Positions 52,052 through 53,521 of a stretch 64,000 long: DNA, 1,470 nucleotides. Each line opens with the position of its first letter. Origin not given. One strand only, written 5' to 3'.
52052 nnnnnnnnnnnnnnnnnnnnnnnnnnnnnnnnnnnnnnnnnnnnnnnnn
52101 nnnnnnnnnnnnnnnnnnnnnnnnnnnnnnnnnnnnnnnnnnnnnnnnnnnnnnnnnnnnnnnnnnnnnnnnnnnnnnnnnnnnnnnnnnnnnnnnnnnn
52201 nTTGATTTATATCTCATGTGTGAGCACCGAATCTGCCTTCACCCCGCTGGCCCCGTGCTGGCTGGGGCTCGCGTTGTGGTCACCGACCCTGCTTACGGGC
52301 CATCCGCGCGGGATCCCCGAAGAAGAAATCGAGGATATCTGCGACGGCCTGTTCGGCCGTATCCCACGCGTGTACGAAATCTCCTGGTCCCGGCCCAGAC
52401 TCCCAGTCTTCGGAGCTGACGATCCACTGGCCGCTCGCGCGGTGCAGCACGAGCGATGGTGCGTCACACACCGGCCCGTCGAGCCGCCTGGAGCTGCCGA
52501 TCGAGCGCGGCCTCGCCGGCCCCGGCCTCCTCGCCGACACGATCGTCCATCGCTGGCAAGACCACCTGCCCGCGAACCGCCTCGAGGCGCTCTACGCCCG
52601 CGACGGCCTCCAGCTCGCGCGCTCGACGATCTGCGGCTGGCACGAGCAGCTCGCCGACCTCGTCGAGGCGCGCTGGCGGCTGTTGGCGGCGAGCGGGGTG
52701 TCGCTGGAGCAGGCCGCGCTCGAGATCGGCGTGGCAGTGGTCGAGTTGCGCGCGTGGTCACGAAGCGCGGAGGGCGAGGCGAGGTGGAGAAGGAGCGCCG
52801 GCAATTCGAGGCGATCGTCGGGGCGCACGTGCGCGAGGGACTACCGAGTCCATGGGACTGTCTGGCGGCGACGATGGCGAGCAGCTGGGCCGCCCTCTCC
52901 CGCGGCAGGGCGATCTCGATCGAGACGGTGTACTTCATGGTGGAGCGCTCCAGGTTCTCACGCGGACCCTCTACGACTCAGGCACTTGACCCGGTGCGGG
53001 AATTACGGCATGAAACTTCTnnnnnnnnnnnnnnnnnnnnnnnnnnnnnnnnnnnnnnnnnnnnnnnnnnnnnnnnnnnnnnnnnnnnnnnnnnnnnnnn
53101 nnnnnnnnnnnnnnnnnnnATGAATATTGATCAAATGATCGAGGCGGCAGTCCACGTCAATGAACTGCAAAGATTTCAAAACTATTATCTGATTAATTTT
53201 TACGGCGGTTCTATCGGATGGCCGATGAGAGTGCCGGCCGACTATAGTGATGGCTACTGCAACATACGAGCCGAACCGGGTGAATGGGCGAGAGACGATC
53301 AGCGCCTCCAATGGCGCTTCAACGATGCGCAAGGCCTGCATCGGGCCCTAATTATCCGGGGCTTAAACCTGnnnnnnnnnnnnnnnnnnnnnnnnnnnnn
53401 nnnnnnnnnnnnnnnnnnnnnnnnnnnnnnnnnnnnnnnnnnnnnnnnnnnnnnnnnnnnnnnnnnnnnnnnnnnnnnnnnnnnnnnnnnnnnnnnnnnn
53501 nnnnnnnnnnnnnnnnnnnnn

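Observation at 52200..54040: Mobile-element scar: degenerate IS66 transposase fragment next to a ~0.7-kb low-GC island carrying two overlapping small genes of unknown function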

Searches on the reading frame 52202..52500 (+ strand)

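Call 21: search_protein_families(library=pfam, proteins=[window:52202-52500:+], max_evalue=1)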
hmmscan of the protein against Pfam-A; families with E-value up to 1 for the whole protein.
window:52202-52500:+ (99 aa): 0 families

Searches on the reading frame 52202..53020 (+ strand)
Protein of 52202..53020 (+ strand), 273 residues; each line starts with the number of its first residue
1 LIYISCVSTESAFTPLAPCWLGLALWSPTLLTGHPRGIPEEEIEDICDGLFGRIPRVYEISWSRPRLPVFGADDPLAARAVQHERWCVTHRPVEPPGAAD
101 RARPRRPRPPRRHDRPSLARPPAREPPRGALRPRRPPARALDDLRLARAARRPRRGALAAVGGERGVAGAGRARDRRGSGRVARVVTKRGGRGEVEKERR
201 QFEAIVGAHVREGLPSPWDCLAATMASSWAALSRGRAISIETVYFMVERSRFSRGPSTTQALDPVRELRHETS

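Call 4: search_protein_families(library=pfam, proteins=[window:52202-53020:+], max_evalue=1)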
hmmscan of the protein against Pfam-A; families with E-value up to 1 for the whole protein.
window:52202-53020:+ (273 aa): 0 families

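Call 5: search_protein_families(library=ncbifam, proteins=[window:52202-53020:+], max_evalue=1)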
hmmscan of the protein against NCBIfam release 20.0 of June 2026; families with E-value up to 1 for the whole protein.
window:52202-53020:+ (273 aa): 0 families

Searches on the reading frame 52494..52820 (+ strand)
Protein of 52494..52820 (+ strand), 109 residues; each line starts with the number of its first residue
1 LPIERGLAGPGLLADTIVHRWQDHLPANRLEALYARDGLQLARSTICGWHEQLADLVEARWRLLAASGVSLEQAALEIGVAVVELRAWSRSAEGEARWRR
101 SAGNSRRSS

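Call 4: search_protein_families(library=pfam, proteins=[window:52494-52820:+], max_evalue=1)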
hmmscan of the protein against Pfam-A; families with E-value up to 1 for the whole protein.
window:52494-52820:+ (109 aa): 3 families
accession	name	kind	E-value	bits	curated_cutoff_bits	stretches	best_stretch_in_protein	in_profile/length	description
PF03050.20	DDE_Tnp_IS66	-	3.9e-11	43.3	23.1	1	5-62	1-58/284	Transposase IS66 family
PF23174.1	bHLH_ILI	-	0.0078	17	27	1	18-76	9-70/75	ILI bHLH domain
PF15978.11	TnsD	-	0.072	12.5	32.4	1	42-106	178-237/355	Tn7-like transposition protein D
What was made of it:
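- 52491..52664 (+): Fragment of IS66 tnpC, 58 codons from the start of the DDE domain, truncated on both sides. PF03050 positions 1-58 of 284, E 3.9e-11 (call 4).
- Checked: A fragment at 52491-52664 (+) matches only positions 1-58 of 284 of PF03050 DDE_Tnp_IS66 (E 3.9e-11, call 4).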

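Call 5: search_protein_families(library=ncbifam, proteins=[window:52494-52820:+], max_evalue=1)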
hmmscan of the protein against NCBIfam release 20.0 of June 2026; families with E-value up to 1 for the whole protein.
window:52494-52820:+ (109 aa): 3 families
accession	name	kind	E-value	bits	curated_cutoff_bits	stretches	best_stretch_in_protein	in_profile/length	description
NF033517.1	transpos_IS66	equivalog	5.3e-11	42.2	180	1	2-59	81-138/387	IS66 family transposase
NF006087.0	PRK08236.1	equivalog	0.00094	18.9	213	1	27-90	123-188/219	futalosine hydrolase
TIGR03664.1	fut_nucase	equivalog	0.011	15.4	124.7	1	31-93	141-204/228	futalosine hydrolase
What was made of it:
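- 52491..52664 (+): NF033517 positions 81-138 (call 5).
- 52668..52760 (+): Weak IS66 TnpA-like HTH fragment (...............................). There is no HMM hit (calls 4, 5), so the assignment is tentative.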

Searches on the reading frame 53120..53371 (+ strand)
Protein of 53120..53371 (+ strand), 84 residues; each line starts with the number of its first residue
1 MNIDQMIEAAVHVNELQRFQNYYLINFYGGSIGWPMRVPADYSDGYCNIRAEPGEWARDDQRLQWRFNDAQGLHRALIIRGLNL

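Call 4: search_protein_families(library=pfam, proteins=[window:53120-53371:+], max_evalue=1)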
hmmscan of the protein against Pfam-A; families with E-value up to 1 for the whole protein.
window:53120-53371:+ (84 aa): 0 families

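Call 5: search_protein_families(library=ncbifam, proteins=[window:53120-53371:+], max_evalue=1)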
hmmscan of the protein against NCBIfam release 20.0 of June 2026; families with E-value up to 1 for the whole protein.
window:53120-53371:+ (84 aa): 0 families

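Call 6: search_protein_families(library=padloc, proteins=[window:53120-53371:+], max_evalue=1)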
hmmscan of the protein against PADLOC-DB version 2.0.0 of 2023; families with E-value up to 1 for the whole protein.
window:53120-53371:+ (84 aa): 0 families

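Call 7: search_protein_families(library=phrogs, proteins=[window:53120-53371:+], max_evalue=1)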
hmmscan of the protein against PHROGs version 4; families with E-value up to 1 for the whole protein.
window:53120-53371:+ (84 aa): 0 families

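Call 8: find_homologous_proteins(query=window:53120-53371:+, max_evalue=0.01)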
Query window:53120-53371:+ (84 aa): 1 proteins with E <= 0.01 among 1 candidates.
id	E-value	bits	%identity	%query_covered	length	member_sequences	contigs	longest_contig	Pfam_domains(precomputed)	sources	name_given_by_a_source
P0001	1.4e-52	193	100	100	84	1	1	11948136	-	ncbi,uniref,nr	ncbi:hypothetical protein OV079_16455 [Nannocystis pusilla]|uniref:Uncharacterized protein n=1 Tax=N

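Call 10: find_encoding_contigs(protein=P0001, flank=10000)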
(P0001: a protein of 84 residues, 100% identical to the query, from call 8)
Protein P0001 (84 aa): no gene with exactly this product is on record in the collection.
